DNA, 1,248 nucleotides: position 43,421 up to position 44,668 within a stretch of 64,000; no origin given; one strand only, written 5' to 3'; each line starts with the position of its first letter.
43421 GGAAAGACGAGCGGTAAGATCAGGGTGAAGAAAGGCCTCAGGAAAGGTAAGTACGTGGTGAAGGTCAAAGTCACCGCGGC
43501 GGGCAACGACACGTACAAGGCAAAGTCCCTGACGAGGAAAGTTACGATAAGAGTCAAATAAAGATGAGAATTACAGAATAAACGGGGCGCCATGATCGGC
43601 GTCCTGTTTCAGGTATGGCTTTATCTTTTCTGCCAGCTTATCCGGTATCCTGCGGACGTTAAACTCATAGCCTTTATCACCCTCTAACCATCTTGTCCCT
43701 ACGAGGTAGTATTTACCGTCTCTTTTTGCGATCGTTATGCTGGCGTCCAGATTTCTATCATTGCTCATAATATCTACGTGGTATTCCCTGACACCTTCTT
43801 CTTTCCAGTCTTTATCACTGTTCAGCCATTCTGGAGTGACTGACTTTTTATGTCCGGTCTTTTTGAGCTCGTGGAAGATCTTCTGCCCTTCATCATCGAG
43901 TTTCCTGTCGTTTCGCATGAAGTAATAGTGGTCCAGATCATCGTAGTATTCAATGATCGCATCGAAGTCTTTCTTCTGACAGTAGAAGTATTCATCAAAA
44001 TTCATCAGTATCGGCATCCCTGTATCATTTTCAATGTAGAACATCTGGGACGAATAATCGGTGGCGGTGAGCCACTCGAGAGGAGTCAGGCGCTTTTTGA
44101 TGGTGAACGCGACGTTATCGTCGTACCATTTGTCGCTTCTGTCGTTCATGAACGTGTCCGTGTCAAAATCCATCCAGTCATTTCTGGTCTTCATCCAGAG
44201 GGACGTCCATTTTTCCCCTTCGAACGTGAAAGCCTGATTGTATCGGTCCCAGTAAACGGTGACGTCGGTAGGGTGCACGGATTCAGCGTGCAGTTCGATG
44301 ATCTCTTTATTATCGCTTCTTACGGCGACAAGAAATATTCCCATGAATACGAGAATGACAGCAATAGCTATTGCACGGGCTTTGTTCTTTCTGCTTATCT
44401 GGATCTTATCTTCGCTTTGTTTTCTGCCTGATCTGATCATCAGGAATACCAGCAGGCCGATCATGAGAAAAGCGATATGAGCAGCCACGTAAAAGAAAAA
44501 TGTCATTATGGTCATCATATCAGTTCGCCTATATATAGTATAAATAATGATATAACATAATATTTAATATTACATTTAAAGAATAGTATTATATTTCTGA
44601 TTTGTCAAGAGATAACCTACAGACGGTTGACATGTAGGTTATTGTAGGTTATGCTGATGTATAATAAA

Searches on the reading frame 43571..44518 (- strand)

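Call 5: search_protein_families(library=pfam, proteins=[window:43571-44518:-], max_evalue=0.1)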
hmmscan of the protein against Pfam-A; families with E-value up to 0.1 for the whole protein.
window:43571-44518:- (315 aa): 8 families
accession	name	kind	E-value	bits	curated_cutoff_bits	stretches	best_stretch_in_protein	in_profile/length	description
PF03994.20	DUF350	-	0.0017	18.8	26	1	4-74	6-72/133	Domain of Unknown Function (DUF350)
PF11044.13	TMEMspv1-c74-12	-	0.0023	18.5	25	1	3-45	3-46/49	Plectrovirus spv1-c74 ORF 12 transmembrane protein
PF24677.1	DUF7657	-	0.0036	16.5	26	1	3-83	203-277/401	Domain of unknown function (DUF7657)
PF18920.5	DUF5671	-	0.016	15.5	28.4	1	11-63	45-94/132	Domain of unknown function (DUF5671)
PF04932.20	Wzy_C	-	0.021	15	31.7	1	11-69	15-61/149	O-Antigen ligase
PF20479.3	TMEM128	-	0.039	14.9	23.9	1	6-65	37-95/124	TMEM128 protein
PF11862.13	DUF3382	-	0.05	14.3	28.9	1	13-66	6-57/97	Domain of unknown function (DUF3382)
PF17158.10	MASE4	-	0.085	12.7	28.4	0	6-92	76-157/239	Membrane-associated sensor, integral membrane domain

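Call 7: search_protein_families(library=ncbifam, proteins=[window:43571-44518:-], max_evalue=0.1)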
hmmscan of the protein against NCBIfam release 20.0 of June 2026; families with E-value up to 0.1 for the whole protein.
window:43571-44518:- (315 aa): 2 families
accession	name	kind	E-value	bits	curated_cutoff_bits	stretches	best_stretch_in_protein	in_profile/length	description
TIGR02866.1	CoxB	equivalog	0.00025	20.7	147.7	1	3-102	11-110/202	cytochrome c oxidase subunit II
TIGR04370.1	glyco_rpt_poly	subfamily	0.061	12.3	40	1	15-68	190-234/396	oligosaccharide repeat unit polymerase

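Call 8: search_protein_families(library=padloc, proteins=[window:43571-44518:-], max_evalue=0.1)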
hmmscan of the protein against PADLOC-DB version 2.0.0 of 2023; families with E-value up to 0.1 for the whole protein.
window:43571-44518:- (315 aa): 0 families
